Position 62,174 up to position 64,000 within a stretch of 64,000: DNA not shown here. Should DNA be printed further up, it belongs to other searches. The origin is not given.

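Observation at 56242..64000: cgr-like respiratory reductase island: flavoprotein plus membrane cytochrome, two polytopic LuxR sensors and a further reductase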

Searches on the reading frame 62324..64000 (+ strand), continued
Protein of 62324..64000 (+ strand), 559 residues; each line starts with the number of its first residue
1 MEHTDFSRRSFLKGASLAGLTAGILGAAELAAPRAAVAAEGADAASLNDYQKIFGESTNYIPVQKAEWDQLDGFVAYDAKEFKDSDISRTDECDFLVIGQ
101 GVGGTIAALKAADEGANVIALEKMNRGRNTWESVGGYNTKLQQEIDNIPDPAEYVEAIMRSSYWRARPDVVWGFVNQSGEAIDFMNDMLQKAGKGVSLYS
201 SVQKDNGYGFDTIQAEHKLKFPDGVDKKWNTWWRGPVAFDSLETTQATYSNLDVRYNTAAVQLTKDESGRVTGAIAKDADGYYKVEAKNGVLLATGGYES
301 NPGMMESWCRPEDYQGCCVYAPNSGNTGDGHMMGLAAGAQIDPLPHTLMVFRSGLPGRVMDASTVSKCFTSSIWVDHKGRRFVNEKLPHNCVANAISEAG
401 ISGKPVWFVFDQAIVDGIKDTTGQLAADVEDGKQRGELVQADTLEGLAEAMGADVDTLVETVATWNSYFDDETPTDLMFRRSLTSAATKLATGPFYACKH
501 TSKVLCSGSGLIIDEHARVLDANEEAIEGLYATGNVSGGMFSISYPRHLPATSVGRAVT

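Call 56: search_solved_structures(query=window:62324-64000:+, max_evalue=1e-10, show_alignments=3)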
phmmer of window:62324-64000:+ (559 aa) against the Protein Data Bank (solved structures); distinct sequences matched with E-value up to 1e-10: 25.
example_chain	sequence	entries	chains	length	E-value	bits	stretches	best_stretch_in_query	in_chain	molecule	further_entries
1kss_A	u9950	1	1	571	6.1e-29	104.3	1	247-541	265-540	flavocytochrome c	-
1e39_A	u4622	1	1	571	6.9e-29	104.1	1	247-541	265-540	FUMARATE REDUCTASE FLAVOPROTEIN SUBUNIT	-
1m64_A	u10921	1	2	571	7.3e-29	104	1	247-541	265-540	flavocytochrome c3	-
1jrz_A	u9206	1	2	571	9.2e-29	103.7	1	247-541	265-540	FLAVOCYTOCHROME C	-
1ksu_A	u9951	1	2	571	1e-28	103.5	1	247-541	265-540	flavocytochrome c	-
2b7s_A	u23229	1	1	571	1.1e-28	103.4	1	247-541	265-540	Fumarate reductase flavoprotein subunit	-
1p2h_A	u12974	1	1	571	1.4e-28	103.1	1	247-541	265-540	flavocytochrome c3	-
1qjd_A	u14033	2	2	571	1.4e-28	103.1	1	247-541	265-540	FLAVOCYTOCHROME C3 | Fumarate reductase flavoprotein subunit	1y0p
1p2e_A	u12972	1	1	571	1.5e-28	103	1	247-541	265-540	flavocytochrome c3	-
1lj1_A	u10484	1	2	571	1.5e-28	103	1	247-541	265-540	flavocytochrome c3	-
2b7r_A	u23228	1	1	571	1.6e-28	102.9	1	247-541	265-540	Fumarate reductase flavoprotein subunit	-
1jry_A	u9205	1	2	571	1.9e-28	102.7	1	247-541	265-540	FLAVOCYTOCHROME C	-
1q9i_A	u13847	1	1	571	2.2e-28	102.5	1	247-541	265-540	flavocytochrome c3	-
1jrx_A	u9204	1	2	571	2.9e-28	102.1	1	247-541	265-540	FLAVOCYTOCHROME C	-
8jbz_AAA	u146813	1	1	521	3.4e-28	101.9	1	257-550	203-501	3-ketosteroid dehydrogenase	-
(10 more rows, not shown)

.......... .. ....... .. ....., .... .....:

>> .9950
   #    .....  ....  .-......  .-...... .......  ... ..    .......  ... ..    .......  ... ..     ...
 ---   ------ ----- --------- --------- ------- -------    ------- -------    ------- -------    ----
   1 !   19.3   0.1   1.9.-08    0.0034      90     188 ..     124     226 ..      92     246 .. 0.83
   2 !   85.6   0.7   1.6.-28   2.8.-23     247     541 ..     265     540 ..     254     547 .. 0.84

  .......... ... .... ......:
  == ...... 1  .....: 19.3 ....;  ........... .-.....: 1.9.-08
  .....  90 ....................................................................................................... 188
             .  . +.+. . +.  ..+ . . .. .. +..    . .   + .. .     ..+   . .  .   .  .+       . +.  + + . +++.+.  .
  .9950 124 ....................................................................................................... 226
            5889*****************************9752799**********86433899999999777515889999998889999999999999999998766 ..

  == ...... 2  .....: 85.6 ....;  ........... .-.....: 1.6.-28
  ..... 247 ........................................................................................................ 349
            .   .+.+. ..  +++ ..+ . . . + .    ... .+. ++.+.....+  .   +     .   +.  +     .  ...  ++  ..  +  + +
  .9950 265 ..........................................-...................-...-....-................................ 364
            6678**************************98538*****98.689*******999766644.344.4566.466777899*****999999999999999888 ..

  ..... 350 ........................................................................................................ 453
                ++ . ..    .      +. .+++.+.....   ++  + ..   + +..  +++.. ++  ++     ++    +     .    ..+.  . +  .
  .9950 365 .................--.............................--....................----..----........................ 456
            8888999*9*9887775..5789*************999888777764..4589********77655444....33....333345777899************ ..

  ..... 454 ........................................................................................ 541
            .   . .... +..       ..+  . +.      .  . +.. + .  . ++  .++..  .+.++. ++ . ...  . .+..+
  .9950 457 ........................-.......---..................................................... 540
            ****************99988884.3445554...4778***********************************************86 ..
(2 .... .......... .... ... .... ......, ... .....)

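Call 64: search_protein_families(library=ncbifam, proteins=[L082:9837-10214:+, L084:9722-10105:+], max_evalue=1)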
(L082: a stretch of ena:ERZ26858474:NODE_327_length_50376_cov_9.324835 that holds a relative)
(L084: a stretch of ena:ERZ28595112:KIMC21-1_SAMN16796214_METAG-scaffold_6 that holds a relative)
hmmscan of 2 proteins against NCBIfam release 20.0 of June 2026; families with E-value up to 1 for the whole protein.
L082:9837-10214:+ (126 aa): 10 families
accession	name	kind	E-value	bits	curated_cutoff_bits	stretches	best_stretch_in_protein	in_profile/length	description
NF045713.1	CxxCH_16_HmcA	equivalog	0.0069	15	400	1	56-124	334-398/541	sulfate respiration complex hexadecaheme cytochrome HmcA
NF053819.1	EF0750_LPXTG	subfamily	0.039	14.5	47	1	1-53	1-49/105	EF2685/EF0750 family sortase-dependent surface protein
NF037950.1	spanin2_1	subfamily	0.059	13.7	100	1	1-72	1-74/130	bacteriophage spanin2 family protein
NF053763.1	ABCarbgalBndGanS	equivalog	0.059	12.1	700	1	7-53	3-50/420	galactooligosaccharide ABC transporter substrate-binding protein GanS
NF053689.1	BamJ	equivalog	0.079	13.2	100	1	1-47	1-45/184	BamJ family beta-barrel-assembly machinery protein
NF047622.1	SptSoretCytCDesul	equivalog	0.14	11.6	400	1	78-118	226-267/275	split-Soret cytochrome c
NF047847.2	SS_mature_LptM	equivalog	0.17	12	27.7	1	1-23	1-20/31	LPS translocon maturation chaperone LptM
TIGR04257.1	nanowire_3heme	domain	0.19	11.9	40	1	85-113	49-75/75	c(7)-type cytochrome triheme domain-containing protein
NF038038.1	cytoc_DsrJ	equivalog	0.32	11.3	100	1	3-113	4-109/121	sulfate reduction electron transfer complex DsrMKJOP subunit DsrJ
NF047727.1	4hemeCytCCctA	equivalog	0.39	10.9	180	0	17-113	13-105/109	tetraheme c-type cytochrome CctA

L084:9722-10105:+ (128 aa): 6 families
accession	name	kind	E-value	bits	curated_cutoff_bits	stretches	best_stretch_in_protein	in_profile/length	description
NF041939.2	LsoB_effector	equivalog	0.014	16.1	60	1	3-26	4-26/43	small effector protein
NF038038.1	cytoc_DsrJ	equivalog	0.041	14.2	100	1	4-114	6-109/121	sulfate reduction electron transfer complex DsrMKJOP subunit DsrJ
NF010455.0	PRK13883.1-1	equivalog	0.11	12.6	296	1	7-76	4-69/162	conjugal transfer protein TrbH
NF053763.1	ABCarbgalBndGanS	equivalog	0.12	11.1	700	1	7-54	3-50/420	galactooligosaccharide ABC transporter substrate-binding protein GanS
TIGR04257.1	nanowire_3heme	domain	0.23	11.6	40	1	75-106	10-41/75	c(7)-type cytochrome triheme domain-containing protein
NF047847.2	SS_mature_LptM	equivalog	0.25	11.4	27.7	1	1-23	1-20/31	LPS translocon maturation chaperone LptM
